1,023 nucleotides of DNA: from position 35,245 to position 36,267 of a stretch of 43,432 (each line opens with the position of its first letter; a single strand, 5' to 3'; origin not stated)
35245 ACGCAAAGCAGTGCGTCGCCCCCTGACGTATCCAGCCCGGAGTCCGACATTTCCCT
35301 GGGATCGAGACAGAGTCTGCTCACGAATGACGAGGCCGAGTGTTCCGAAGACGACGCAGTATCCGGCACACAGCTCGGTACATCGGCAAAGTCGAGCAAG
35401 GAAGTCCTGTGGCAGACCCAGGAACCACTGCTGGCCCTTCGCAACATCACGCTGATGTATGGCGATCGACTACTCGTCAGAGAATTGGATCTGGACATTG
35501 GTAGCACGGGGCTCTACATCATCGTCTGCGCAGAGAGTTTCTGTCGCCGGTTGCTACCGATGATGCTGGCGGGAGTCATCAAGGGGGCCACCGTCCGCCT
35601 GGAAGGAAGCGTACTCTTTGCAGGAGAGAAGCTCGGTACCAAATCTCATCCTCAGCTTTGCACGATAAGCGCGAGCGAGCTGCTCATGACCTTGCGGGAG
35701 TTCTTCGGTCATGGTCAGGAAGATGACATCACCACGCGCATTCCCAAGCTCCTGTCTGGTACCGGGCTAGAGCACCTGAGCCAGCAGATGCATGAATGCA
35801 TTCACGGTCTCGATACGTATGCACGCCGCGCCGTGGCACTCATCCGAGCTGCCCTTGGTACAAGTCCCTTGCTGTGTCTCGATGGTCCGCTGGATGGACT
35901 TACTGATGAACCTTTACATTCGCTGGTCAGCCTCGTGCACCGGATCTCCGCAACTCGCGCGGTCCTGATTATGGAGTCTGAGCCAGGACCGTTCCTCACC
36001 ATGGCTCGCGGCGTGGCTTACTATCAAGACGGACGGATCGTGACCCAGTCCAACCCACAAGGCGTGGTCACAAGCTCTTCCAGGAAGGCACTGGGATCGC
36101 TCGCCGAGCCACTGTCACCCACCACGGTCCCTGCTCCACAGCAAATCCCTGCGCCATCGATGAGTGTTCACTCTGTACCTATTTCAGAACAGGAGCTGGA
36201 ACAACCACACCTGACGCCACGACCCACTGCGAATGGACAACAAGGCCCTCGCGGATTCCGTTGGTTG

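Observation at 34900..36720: Degenerate ABC-ATPase domain fused to a CX5R dual-specificity phosphatase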

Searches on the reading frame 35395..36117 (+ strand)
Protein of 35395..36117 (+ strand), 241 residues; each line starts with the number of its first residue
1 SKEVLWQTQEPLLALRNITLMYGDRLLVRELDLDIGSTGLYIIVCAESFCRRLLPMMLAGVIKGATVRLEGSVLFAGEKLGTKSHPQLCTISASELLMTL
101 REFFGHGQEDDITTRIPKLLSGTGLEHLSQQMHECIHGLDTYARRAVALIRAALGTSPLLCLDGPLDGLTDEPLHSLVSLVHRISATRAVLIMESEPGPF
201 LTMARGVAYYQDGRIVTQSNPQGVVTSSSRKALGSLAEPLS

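Call 8: search_solved_structures(query=window:35395-36117:+, max_evalue=10, show_alignments=3)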
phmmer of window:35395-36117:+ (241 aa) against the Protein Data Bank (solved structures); distinct sequences matched with E-value up to 10: 41.
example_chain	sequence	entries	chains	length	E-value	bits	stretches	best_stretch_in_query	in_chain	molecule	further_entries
3gfo_A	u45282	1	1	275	0.0003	23.5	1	109-226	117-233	Cobalt import ATP-binding protein cbiO 1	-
7qba_B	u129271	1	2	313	0.039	16.6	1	111-193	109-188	Probable ABC transporter ATP-binding protein NosF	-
7o17_B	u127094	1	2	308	0.039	16.6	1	111-193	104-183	Probable ABC transporter ATP-binding protein NosF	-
4wbs_A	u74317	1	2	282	0.041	16.5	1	13-229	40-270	ABC transporter related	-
7o0y_B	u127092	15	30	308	0.041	16.5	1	111-193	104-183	Probable ABC transporter ATP-binding protein NosF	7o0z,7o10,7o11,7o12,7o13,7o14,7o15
6hs3_A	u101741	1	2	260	0.043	16.5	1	13-229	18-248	ABC transporter family protein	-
8idb_A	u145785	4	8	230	0.045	16.4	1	109-217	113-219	Cell division ATP-binding protein FtsE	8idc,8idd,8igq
8jia_A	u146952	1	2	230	0.045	16.4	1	109-217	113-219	Cell division ATP-binding protein FtsE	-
6z63_A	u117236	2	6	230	0.049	16.3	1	102-218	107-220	Cell division ATP-binding protein FtsE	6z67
6z4w_A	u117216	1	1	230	0.049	16.3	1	102-218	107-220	Cell division ATP-binding protein FtsE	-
3d31_A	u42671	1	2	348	0.064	15.9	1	143-225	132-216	Sulfate/molybdate ABC transporter, ATP-binding protein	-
2ihy_A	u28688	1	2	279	0.073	15.7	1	109-227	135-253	ABC transporter, ATP-binding protein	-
5x3x_A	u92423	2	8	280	0.15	14.7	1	119-239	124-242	Cobalt ABC transporter ATP-binding protein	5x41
5x40_A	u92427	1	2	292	0.16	14.6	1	119-239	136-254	Cobalt ABC transporter ATP-binding protein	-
6xjh_C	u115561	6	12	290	0.2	14.3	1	14-225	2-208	ABC transporter ATP-binding protein | ABC transporter, ATP-binding protein, putative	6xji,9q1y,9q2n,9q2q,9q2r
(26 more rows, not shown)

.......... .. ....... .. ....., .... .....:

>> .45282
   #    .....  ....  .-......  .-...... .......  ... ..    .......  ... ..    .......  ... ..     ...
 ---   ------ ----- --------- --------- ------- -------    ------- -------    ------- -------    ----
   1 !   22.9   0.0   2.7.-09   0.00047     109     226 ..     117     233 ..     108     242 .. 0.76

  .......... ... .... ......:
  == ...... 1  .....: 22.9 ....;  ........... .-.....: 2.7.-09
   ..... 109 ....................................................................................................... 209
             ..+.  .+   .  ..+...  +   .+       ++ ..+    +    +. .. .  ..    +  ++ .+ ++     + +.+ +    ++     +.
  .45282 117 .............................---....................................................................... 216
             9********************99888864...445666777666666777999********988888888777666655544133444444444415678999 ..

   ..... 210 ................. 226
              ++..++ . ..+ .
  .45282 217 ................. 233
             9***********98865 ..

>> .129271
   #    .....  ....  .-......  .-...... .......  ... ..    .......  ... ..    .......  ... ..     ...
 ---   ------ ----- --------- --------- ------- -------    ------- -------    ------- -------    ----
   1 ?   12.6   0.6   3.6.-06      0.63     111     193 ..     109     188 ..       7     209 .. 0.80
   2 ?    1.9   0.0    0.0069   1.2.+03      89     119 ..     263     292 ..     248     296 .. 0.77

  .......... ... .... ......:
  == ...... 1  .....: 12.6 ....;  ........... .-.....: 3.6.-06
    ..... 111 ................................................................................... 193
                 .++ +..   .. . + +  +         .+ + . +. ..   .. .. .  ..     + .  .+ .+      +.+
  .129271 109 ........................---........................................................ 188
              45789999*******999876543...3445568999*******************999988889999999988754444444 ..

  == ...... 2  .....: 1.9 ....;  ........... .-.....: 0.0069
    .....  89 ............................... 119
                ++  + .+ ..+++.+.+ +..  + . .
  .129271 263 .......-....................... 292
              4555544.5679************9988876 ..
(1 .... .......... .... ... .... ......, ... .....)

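Call 12: search_solved_structures(query=A2, max_evalue=0.01, show_alignments=3)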
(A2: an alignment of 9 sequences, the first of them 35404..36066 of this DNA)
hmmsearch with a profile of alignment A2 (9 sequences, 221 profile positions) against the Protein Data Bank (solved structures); distinct sequences matched with E-value up to 0.01: 146 (the best 60 are shown).
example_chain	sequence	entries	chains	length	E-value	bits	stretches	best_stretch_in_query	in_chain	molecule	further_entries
8j5s_D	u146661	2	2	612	1.4e-07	34.1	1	103-214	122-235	Uncharacterized ABC transporter ATP-binding protein Rv1281c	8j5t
8ips_A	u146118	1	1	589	1.6e-07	34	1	95-215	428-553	ABC transporter, CydDC cysteine exporter (CydDC-E) family, permease/ATP-binding protein Cy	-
7zd5_C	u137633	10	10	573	1.8e-07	33.7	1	96-215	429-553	ATP-binding/permease protein CydC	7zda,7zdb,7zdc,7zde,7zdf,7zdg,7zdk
7zdr_C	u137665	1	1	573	1.9e-07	33.7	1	96-215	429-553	ATP-binding/permease protein CydC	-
9tby_C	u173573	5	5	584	1.9e-07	33.7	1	96-215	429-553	Glutathione/L-cysteine transport system ATP-binding/permease protein CydC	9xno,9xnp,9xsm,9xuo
8ipt_C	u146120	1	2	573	2.1e-07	33.5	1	95-215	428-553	ABC transporter, CydDC cysteine exporter (CydDC-E) family, permease/ATP-binding protein Cy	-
7zds_C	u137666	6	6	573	2.7e-07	33.2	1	96-215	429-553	ATP-binding/permease protein CydC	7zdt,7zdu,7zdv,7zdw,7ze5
3j15_B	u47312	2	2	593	3e-07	33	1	108-203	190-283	ABC transporter ATP-binding protein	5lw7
3bk7_A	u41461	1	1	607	3.3e-07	32.9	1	108-203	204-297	ABC transporter ATP-binding protein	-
8j5q_D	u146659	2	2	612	3.6e-06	29.5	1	103-214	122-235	Uncharacterized ABC transporter ATP-binding protein Rv1281c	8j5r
5x3x_A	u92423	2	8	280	5.6e-06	28.9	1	106-217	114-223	Cobalt ABC transporter ATP-binding protein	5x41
5x40_A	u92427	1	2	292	8.5e-06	28.3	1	106-217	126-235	Cobalt ABC transporter ATP-binding protein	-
2ihy_A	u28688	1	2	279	2.4e-05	26.8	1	106-194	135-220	ABC transporter, ATP-binding protein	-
5uar_A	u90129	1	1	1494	5.2e-05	25.7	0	83-201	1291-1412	Cystic fibrosis transmembrane conductance regulator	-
5w81_A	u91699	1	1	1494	7.5e-05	25.2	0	83-201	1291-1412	Cystic fibrosis transmembrane conductance regulator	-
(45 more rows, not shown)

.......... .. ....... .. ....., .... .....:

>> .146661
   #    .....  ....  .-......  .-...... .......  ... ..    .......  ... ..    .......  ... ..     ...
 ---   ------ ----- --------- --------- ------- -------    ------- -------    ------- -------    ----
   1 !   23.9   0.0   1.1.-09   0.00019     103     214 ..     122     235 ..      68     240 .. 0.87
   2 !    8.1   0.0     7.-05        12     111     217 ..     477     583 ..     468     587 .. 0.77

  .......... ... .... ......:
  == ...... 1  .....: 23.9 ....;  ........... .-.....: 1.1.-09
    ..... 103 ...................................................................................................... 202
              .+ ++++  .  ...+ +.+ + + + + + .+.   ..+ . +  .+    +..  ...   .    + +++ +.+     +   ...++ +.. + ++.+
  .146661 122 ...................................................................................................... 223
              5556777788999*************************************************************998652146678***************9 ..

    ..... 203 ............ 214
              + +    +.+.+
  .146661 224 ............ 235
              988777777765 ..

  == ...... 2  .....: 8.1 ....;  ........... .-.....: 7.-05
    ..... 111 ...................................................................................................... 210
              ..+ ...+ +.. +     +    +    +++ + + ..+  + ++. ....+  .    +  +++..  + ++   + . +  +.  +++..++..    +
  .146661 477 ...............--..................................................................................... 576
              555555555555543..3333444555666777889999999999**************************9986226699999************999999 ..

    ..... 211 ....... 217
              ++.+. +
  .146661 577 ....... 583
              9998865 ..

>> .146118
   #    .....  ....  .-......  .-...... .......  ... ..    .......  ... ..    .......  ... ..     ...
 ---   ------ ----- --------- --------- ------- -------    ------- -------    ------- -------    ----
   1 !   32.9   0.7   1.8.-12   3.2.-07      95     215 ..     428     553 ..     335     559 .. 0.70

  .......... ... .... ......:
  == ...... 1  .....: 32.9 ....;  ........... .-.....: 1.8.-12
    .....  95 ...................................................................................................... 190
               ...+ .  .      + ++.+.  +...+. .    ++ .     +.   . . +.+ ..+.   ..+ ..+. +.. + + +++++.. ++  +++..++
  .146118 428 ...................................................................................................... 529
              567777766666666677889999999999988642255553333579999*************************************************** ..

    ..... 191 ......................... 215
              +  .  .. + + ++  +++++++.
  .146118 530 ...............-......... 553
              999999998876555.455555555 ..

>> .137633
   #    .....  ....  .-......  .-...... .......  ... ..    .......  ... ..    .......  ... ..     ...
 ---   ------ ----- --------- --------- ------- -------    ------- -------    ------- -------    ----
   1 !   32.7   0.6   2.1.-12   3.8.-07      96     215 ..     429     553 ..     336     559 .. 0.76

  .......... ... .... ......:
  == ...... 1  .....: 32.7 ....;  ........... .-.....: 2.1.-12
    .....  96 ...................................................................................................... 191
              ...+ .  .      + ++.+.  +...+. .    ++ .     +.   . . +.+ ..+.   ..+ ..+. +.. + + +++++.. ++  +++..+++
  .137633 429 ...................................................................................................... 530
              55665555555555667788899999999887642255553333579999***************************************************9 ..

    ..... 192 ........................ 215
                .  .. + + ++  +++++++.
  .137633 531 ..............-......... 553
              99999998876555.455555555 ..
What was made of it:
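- On ABC ATPase nucleotide-binding domain (functional): The family profile hits 146 PDB sequences at E<=0.01; all 60 listed are ABC-type NBDs (call 12).
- Checked: A profile of the family's middle domain hits 146 distinct PDB sequences at E<=0.01 (best 1.4e-7); every one of the 60 listed is an ABC-type NBD (call 12).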

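Call 23: search_protein_representatives(alignment_id=A2)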
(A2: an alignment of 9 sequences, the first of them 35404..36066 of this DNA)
Query: 9 sequences, 221 profile positions. Proteins with E-value up to 0.001 (for the whole library): 7975; up to 1e-10: 210; up to 1e-30: 25. The best 150 are listed.
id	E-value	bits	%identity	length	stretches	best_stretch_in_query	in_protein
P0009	2.1e-91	321.3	-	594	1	1-219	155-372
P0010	1.2e-88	312.3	-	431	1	7-220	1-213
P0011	1.1e-74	266.7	-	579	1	1-219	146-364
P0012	3.8e-49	183.2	-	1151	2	1-216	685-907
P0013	6.2e-45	169.4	-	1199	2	1-219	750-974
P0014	4.4e-44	166.6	-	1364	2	8-215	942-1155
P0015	9.9e-44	165.4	-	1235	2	1-215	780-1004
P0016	1.1e-43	165.2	-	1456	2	1-204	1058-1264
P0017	2.4e-43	164.2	-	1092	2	7-194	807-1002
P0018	5.0e-43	163.1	-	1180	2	1-213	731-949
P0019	1.2e-41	158.6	-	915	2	1-216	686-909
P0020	1.3e-41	158.6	-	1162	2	1-198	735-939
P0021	5.0e-41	156.6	-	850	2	2-198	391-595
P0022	7.2e-41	156.1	-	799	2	10-215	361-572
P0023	1.4e-40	155.2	-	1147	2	1-198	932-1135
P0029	1.4e-37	145.4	-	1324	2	1-217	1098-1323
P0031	2.3e-32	128.3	-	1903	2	6-216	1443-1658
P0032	3.2e-32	127.8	-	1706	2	6-194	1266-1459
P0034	7.6e-27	110.2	-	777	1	1-199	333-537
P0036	3.3e-22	95.1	-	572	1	6-212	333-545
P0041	1.9e-20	89.3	-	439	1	7-214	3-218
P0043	1.4e-19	86.4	-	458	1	7-213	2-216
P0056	1.3e-16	76.7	-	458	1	8-215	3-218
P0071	8.6e-15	70.8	-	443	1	8-216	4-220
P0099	2.8e-13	65.9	-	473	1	6-213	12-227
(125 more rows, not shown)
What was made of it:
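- Checked: The same profile hits 7,975 proteins in the 1.84-billion-protein library (call 23).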

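Call 24: search_protein_families(library=pfam, proteins=[P0012, P0016, P0031, P0022, P0036, P0041, P0043, P0056, P0071, P0099], max_evalue=0.001)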
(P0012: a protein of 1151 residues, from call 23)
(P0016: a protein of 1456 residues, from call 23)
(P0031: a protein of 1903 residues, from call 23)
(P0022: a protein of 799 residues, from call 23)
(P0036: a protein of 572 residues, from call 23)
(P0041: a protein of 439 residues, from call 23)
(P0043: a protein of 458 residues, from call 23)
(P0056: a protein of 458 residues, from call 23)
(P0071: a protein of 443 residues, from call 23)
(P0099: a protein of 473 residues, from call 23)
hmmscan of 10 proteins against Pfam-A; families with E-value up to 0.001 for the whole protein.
P0012 (1151 aa): 6 families
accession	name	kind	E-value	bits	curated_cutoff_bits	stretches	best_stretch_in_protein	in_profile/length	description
PF00005.33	ABC_tran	-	2.5e-23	83.6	25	2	428-569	2-137/137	ABC transporter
PF22785.1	Tc-R-P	-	1.2e-19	71.3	27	1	1008-1111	1-106/106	Polymorphic toxin system, DSP-PTPase phosphatase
PF22784.1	PTP-SAK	-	4.1e-13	50.1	27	1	996-1120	1-123/153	Swiss Army Knife protein, DSP-PTPase phosphatase domain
PF13304.12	AAA_21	-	8.3e-09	36.4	27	0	835-881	249-295/304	AAA domain, putative AbiEii toxin, Type IV TA system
PF00782.25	DSPc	-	8e-06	26.1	33.5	1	1045-1131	33-121/133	Dual specificity phosphatase, catalytic domain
PF22741.1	PTP-NADK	-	4.1e-05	23.5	27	1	1046-1135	71-159/163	DSP-PTPase phosphatase fused to NAD+ Kinase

P0016 (1456 aa): 10 families
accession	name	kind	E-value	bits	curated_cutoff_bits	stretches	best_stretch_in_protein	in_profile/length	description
PF00069.31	Pkinase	-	8.4e-56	189.7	31.7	1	12-276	1-259/263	Protein kinase domain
PF07714.23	PK_Tyr_Ser-Thr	-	6.5e-37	127.7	23.1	1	14-277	3-257/258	Protein tyrosine and serine/threonine kinase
PF22785.1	Tc-R-P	-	9.1e-21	74.8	27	1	1313-1416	1-106/106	Polymorphic toxin system, DSP-PTPase phosphatase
PF22784.1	PTP-SAK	-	2.1e-19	70.5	27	1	1302-1441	2-152/153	Swiss Army Knife protein, DSP-PTPase phosphatase domain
PF00005.33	ABC_tran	-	7.7e-18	65.8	25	1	787-932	1-137/137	ABC transporter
PF02463.25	SMC_N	-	3e-07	30.5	40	1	922-974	159-211/220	RecF/RecN/SMC N terminal domain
PF13191.12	AAA_16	-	0.00014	22.8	32.6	1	798-958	25-167/167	AAA ATPase domain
PF13304.12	AAA_21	-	0.00046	20.8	27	0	902-960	236-298/304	AAA domain, putative AbiEii toxin, Type IV TA system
PF14566.11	PTPlike_phytase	-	0.00066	20.2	27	0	1361-1408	106-152/158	Inositol hexakisphosphate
PF06293.20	Kdo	-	0.00087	19.2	21.3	0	87-161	93-167/207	Lipopolysaccharide kinase (Kdo/WaaP) family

P0031 (1903 aa): 5 families
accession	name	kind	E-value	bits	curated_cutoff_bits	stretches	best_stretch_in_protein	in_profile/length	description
PF00005.33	ABC_tran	-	7.8e-18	65.8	25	1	1158-1305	1-137/137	ABC transporter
PF22785.1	Tc-R-P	-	1.2e-17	64.8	27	1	1726-1828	1-105/106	Polymorphic toxin system, DSP-PTPase phosphatase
PF22784.1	PTP-SAK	-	1.3e-14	54.9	27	1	1714-1836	1-121/153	Swiss Army Knife protein, DSP-PTPase phosphatase domain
PF22741.1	PTP-NADK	-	2.3e-06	27.5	27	1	1769-1849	76-158/163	DSP-PTPase phosphatase fused to NAD+ Kinase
PF00102.32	Y_phosphatase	-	0.00061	19.9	20.9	1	1786-1855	152-228/234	Protein-tyrosine phosphatase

P0022 (799 aa): 5 families
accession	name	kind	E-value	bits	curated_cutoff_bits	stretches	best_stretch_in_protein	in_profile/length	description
PF22785.1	Tc-R-P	-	2.5e-19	70.2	27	1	639-742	1-106/106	Polymorphic toxin system, DSP-PTPase phosphatase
PF00005.33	ABC_tran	-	3.6e-15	57.2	25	1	61-210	1-137/137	ABC transporter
PF22784.1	PTP-SAK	-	1.5e-13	51.5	27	1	627-749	1-121/153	Swiss Army Knife protein, DSP-PTPase phosphatase domain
PF00102.32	Y_phosphatase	-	7.9e-06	26.1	20.9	1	693-770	145-230/234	Protein-tyrosine phosphatase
PF22741.1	PTP-NADK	-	0.00012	21.9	27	1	679-753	73-147/163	DSP-PTPase phosphatase fused to NAD+ Kinase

P0036 (572 aa): 0 families

P0041 (439 aa): 13 families
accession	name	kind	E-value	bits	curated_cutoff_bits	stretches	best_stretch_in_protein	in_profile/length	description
PF22785.1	Tc-R-P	-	2.2e-21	76.8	27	1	272-373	1-104/106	Polymorphic toxin system, DSP-PTPase phosphatase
PF22784.1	PTP-SAK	-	3.4e-17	63.3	27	1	261-403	2-152/153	Swiss Army Knife protein, DSP-PTPase phosphatase domain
PF00005.33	ABC_tran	-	1.1e-15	58.8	25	1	21-168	1-137/137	ABC transporter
PF00782.25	DSPc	-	1.5e-12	47.9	33.5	1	286-409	10-132/133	Dual specificity phosphatase, catalytic domain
PF00102.32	Y_phosphatase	-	8.6e-10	39.1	20.9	1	324-404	143-228/234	Protein-tyrosine phosphatase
PF22741.1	PTP-NADK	-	1.3e-08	34.9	27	1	315-397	76-155/163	DSP-PTPase phosphatase fused to NAD+ Kinase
PF13191.12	AAA_16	-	1.5e-07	32.5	32.6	1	30-194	21-167/167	AAA ATPase domain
PF13401.12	AAA_22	-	7.6e-07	29.9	27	1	30-192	4-119/130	AAA domain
PF13304.12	AAA_21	-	8.2e-06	26.5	27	0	33-76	1-41/304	AAA domain, putative AbiEii toxin, Type IV TA system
PF13476.12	AAA_23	-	0.00025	22.2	27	1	22-58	11-46/201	AAA domain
PF03193.22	RsgA_GTPase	-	0.00027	21.2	30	1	30-70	105-144/174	RsgA GTPase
PF25199.1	nSTAND_NTPase5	-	0.00052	20.3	34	0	31-57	41-67/145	Novel STAND NTPase 5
PF13555.12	AAA_29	-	0.00059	20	27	0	26-48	17-39/61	P-loop containing region of AAA domain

P0043 (458 aa): 8 families
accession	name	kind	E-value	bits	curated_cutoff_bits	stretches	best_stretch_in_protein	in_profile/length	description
PF22785.1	Tc-R-P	-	2.3e-21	76.8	27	1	302-403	2-105/106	Polymorphic toxin system, DSP-PTPase phosphatase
PF00005.33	ABC_tran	-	4.6e-15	56.9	25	1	20-167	1-137/137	ABC transporter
PF22784.1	PTP-SAK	-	7.1e-14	52.5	27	1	291-411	3-121/153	Swiss Army Knife protein, DSP-PTPase phosphatase domain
PF22741.1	PTP-NADK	-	4e-07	30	27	1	340-415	71-147/163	DSP-PTPase phosphatase fused to NAD+ Kinase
PF13304.12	AAA_21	-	2.5e-05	24.9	27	0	32-50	1-19/304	AAA domain, putative AbiEii toxin, Type IV TA system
PF00102.32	Y_phosphatase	-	5.8e-05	23.3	20.9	1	360-422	151-220/234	Protein-tyrosine phosphatase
PF00782.25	DSPc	-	0.00021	21.5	33.5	1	368-410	64-107/133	Dual specificity phosphatase, catalytic domain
PF13191.12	AAA_16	-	0.00087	20.3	32.6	0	31-176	25-151/167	AAA ATPase domain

P0056 (458 aa): 9 families
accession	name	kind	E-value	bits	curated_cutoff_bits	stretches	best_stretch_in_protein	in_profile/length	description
PF22785.1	Tc-R-P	-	1.2e-16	61.6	27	1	312-414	1-105/106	Polymorphic toxin system, DSP-PTPase phosphatase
PF22784.1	PTP-SAK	-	2.2e-15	57.4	27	1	303-447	4-142/153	Swiss Army Knife protein, DSP-PTPase phosphatase domain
PF00005.33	ABC_tran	-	1.2e-13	52.3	25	1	20-167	1-137/137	ABC transporter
PF00782.25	DSPc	-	4.6e-09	36.6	33.5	1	334-443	18-129/133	Dual specificity phosphatase, catalytic domain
PF22741.1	PTP-NADK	-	2.9e-06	27.2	27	1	351-439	72-159/163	DSP-PTPase phosphatase fused to NAD+ Kinase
PF00102.32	Y_phosphatase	-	4.7e-06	26.8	20.9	1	378-443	158-230/234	Protein-tyrosine phosphatase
PF13191.12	AAA_16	-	3.5e-05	24.8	32.6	1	27-64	21-52/167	AAA ATPase domain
PF25199.1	nSTAND_NTPase5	-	0.00082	19.7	34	0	29-54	40-65/145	Novel STAND NTPase 5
PF13555.12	AAA_29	-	0.00092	19.4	27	0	21-51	13-43/61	P-loop containing region of AAA domain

P0071 (443 aa): 9 families
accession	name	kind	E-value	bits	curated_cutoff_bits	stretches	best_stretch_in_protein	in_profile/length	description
PF22785.1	Tc-R-P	-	5.1e-17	62.8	27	1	293-392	3-105/106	Polymorphic toxin system, DSP-PTPase phosphatase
PF00005.33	ABC_tran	-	1e-14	55.7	25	1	21-168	1-137/137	ABC transporter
PF22784.1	PTP-SAK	-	1.8e-13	51.2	27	1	280-398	2-119/153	Swiss Army Knife protein, DSP-PTPase phosphatase domain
PF22741.1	PTP-NADK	-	1.4e-07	31.5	27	1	333-406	76-149/163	DSP-PTPase phosphatase fused to NAD+ Kinase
PF00782.25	DSPc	-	1e-06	29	33.5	1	356-405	63-113/133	Dual specificity phosphatase, catalytic domain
PF13304.12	AAA_21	-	1.7e-05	25.5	27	0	33-63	1-31/304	AAA domain, putative AbiEii toxin, Type IV TA system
PF14566.11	PTPlike_phytase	-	9.1e-05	23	27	1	330-387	98-154/158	Inositol hexakisphosphate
PF05706.17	CDKN3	-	0.00025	21.2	20.7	1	336-388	103-155/168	Cyclin-dependent kinase inhibitor 3 (CDKN3)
PF00102.32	Y_phosphatase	-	0.00037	20.6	20.9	1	349-398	151-201/234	Protein-tyrosine phosphatase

P0099 (473 aa): 8 families
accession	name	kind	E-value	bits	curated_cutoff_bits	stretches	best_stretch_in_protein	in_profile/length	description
PF22784.1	PTP-SAK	-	9e-19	68.4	27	1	320-444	1-123/153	Swiss Army Knife protein, DSP-PTPase phosphatase domain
PF22785.1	Tc-R-P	-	2.1e-18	67.2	27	1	333-434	2-105/106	Polymorphic toxin system, DSP-PTPase phosphatase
PF00005.33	ABC_tran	-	3.1e-17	63.9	25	1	32-178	2-137/137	ABC transporter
PF00782.25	DSPc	-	3.5e-10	40.2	33.5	1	347-466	11-132/133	Dual specificity phosphatase, catalytic domain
PF22741.1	PTP-NADK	-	1.4e-07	31.5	27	1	375-456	76-157/163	DSP-PTPase phosphatase fused to NAD+ Kinase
PF13304.12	AAA_21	-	0.00025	21.7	27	0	43-82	1-37/304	AAA domain, putative AbiEii toxin, Type IV TA system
PF00102.32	Y_phosphatase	-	0.00032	20.8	20.9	1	410-462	171-229/234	Protein-tyrosine phosphatase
PF13191.12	AAA_16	-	0.00059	20.8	32.6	1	45-204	28-167/167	AAA ATPase domain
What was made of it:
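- A Ser/Thr kinase is fused to the module in P0016 (call 24).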

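Call 29: list_cluster_members(proteins=[P0041, P0043, P0012, P0016, P0031, P0003, P0007, P0099])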
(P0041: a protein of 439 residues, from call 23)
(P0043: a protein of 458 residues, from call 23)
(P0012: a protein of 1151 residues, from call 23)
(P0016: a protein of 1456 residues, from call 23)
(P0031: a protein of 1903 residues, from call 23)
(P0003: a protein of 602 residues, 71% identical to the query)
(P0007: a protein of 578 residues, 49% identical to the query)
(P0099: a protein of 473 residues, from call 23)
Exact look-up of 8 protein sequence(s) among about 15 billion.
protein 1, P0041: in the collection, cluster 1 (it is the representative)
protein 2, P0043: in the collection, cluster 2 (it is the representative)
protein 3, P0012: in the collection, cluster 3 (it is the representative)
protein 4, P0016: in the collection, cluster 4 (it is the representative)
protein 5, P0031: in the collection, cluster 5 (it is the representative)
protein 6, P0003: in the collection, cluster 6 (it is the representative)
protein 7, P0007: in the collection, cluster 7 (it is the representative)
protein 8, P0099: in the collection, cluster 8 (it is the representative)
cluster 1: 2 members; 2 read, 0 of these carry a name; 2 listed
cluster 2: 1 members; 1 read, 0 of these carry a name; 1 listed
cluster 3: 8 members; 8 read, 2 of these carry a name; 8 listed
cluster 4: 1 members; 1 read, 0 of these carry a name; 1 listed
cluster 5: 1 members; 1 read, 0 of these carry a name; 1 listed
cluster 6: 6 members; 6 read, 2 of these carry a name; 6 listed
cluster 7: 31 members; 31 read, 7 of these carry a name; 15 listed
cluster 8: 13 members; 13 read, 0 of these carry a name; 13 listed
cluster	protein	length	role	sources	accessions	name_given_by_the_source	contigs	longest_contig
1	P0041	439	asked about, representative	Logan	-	-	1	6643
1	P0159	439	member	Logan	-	-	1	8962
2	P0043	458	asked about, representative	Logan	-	-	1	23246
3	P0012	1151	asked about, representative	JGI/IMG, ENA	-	-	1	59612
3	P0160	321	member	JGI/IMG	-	atypical dual specificity phosphatase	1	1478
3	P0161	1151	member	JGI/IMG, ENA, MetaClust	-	\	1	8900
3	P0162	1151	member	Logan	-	-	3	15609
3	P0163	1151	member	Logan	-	-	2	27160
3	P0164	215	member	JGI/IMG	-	-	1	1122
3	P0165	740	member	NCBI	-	-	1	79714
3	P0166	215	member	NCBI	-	-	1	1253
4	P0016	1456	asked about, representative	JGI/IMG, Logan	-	-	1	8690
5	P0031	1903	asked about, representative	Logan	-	-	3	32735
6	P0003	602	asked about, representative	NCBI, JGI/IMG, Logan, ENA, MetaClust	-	\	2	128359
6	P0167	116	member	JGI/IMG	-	atypical dual specificity phosphatase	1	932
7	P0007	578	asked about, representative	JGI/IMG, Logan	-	atypical dual specificity phosphatase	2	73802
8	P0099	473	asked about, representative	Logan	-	-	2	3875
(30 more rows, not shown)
